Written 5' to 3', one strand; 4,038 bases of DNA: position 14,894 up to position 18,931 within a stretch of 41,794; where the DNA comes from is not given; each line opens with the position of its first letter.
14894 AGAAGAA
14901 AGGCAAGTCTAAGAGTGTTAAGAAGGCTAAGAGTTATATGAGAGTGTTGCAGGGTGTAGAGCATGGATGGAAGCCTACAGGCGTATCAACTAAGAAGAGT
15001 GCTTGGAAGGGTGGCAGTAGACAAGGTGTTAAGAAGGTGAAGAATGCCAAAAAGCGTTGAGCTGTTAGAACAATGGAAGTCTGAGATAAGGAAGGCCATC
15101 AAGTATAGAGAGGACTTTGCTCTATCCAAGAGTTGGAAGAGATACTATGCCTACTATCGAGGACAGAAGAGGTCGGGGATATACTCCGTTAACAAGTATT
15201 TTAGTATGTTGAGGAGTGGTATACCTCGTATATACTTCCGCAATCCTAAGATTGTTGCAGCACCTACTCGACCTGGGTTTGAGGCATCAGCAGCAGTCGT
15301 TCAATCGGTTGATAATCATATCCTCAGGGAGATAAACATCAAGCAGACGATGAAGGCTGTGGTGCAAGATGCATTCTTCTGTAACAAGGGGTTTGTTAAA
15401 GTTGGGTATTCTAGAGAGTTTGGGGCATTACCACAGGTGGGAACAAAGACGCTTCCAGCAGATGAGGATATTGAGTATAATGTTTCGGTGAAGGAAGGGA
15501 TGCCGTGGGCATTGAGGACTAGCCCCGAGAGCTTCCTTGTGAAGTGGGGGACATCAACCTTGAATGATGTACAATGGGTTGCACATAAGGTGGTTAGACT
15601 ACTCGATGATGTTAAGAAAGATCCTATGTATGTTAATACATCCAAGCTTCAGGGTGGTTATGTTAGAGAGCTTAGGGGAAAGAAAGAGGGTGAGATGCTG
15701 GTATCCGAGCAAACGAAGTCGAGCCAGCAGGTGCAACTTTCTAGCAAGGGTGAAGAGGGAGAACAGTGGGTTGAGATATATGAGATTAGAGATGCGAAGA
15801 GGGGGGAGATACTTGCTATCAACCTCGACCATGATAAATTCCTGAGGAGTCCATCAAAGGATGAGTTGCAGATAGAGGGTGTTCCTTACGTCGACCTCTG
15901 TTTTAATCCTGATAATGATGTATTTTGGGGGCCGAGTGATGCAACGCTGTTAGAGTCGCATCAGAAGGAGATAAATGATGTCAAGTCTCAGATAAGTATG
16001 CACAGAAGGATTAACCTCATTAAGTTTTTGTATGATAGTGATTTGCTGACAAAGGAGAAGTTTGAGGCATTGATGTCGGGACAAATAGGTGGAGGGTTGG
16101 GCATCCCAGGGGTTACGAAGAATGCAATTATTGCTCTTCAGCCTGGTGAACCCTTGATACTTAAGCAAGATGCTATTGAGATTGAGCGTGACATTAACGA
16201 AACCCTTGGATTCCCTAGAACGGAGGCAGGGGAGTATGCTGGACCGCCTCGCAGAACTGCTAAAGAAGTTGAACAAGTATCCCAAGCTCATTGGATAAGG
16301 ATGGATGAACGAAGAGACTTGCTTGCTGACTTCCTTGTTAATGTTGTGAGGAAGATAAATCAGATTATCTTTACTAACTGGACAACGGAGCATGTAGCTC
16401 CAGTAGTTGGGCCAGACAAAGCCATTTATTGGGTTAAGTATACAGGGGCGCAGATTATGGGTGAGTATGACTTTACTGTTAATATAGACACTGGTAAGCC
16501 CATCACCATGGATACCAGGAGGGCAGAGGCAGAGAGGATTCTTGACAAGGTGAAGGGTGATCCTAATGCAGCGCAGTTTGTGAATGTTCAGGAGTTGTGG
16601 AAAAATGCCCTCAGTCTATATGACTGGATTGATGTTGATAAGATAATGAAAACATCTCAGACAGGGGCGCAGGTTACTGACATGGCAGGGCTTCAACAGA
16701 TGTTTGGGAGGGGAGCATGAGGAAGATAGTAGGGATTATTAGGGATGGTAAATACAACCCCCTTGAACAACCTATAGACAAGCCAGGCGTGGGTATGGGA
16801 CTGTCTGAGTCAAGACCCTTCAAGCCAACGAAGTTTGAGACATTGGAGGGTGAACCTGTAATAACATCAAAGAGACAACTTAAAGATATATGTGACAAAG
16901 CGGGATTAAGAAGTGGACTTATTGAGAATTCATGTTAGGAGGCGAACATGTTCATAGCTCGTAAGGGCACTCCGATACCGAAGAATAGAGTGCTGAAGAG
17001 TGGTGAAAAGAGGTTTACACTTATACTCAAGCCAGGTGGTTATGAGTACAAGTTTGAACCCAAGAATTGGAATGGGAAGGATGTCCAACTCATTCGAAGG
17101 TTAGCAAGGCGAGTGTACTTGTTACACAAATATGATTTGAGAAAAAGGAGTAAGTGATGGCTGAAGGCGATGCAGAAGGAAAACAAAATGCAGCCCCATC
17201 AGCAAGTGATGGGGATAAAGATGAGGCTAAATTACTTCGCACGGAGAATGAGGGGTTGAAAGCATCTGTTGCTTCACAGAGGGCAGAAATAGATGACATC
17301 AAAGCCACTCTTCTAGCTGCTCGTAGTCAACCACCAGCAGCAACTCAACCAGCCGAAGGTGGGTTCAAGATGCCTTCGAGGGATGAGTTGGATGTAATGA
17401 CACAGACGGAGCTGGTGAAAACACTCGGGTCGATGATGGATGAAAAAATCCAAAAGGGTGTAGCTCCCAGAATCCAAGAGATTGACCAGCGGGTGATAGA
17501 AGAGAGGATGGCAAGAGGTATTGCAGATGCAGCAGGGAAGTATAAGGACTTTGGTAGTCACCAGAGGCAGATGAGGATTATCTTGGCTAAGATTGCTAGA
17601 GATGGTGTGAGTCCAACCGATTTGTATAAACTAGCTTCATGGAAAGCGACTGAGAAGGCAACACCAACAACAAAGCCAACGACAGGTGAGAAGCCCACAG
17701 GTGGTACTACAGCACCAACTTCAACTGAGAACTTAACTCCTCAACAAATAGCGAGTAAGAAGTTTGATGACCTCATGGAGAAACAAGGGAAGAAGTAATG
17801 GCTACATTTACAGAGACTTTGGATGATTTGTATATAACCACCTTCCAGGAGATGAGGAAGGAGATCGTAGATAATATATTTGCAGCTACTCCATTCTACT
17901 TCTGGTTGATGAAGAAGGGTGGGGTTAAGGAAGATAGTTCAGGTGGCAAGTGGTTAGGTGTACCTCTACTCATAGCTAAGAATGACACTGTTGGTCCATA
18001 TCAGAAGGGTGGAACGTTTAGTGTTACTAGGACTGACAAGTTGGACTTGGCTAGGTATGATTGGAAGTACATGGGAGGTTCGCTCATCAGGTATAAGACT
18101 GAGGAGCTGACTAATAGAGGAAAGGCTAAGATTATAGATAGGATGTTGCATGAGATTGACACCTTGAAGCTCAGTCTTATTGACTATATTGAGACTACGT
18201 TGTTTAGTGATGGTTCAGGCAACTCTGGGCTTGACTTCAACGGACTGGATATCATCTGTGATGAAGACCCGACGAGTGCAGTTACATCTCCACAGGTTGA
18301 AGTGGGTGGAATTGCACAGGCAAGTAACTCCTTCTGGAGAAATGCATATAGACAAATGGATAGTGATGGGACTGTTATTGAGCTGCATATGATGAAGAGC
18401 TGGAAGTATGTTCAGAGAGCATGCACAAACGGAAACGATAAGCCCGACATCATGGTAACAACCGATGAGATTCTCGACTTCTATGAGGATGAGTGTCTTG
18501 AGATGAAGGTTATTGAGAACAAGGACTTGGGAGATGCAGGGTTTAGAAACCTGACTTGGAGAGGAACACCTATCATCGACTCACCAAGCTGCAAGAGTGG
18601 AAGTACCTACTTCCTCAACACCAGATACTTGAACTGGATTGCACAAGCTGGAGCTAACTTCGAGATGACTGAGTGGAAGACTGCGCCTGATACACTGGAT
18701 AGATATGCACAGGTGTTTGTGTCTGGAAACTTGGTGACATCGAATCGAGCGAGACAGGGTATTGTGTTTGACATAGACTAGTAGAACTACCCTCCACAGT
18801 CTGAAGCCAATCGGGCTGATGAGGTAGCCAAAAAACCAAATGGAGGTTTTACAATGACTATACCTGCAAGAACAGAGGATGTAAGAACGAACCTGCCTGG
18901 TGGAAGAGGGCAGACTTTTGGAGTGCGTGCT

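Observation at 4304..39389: Five copies of a 25-bp near-palindrome; four of them end 16-18 nt upstream of a start codon on whichever strand is coding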

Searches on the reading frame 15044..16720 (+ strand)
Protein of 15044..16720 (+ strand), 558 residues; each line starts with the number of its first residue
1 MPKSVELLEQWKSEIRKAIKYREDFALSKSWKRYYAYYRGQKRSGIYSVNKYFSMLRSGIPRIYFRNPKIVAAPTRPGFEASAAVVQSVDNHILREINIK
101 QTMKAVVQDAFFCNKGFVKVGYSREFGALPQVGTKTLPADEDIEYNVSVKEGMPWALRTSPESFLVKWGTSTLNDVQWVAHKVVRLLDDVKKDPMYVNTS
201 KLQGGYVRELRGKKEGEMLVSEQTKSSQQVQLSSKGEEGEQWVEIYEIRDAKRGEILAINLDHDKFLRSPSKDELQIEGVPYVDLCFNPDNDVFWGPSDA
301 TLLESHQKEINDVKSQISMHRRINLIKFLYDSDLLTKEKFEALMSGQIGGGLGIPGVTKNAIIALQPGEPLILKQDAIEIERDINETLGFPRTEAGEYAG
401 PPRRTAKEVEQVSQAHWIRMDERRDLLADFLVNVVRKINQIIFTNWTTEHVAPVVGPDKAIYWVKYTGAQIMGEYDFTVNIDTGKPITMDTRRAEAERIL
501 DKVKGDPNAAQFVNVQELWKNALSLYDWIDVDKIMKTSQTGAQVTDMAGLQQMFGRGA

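Call 12: search_protein_families(library=phrogs, proteins=[window:15044-16720:+], max_evalue=0.001)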
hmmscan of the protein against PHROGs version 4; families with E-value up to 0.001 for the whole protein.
window:15044-16720:+ (558 aa): 2 families
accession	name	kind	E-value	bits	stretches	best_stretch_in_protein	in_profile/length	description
phrog_1216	-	head and packaging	2.5e-07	30.6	0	160-310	218-371/714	portal protein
phrog_12082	-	head and packaging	0.00056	19.5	0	7-143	20-162/715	portal protein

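Call 75: search_dna_similar(query=window:15044-16720:+, collection=phages, mode=protein, max_rows=25, max_evalue=0.00001)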
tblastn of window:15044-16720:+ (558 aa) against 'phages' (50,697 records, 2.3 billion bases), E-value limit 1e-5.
Records with a match: 1; places in all: 1; records where one place covers at least 80% of the query: 1.
Best place of each record, by identity: <60% 1.
By first word of the organism name: Caudoviricetes 1.
By host as written in the record: - 1.
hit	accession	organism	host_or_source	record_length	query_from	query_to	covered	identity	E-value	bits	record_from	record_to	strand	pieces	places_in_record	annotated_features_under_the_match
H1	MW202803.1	Caudoviricetes sp.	Manatee Spring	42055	16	503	87%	23.2%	5e-19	97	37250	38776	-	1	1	head to tail joining protein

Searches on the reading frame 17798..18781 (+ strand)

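Call 12: search_protein_families(library=phrogs, proteins=[window:17798-18781:+], max_evalue=0.001)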
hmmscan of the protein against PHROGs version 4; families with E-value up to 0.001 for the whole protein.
window:17798-18781:+ (327 aa): 2 families
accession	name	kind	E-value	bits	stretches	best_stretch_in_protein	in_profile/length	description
phrog_9953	-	head and packaging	8.3e-48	164.4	1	6-323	7-326/329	major head protein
phrog_14242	-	head and packaging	2.7e-06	27.3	0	169-326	230-388/396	major head protein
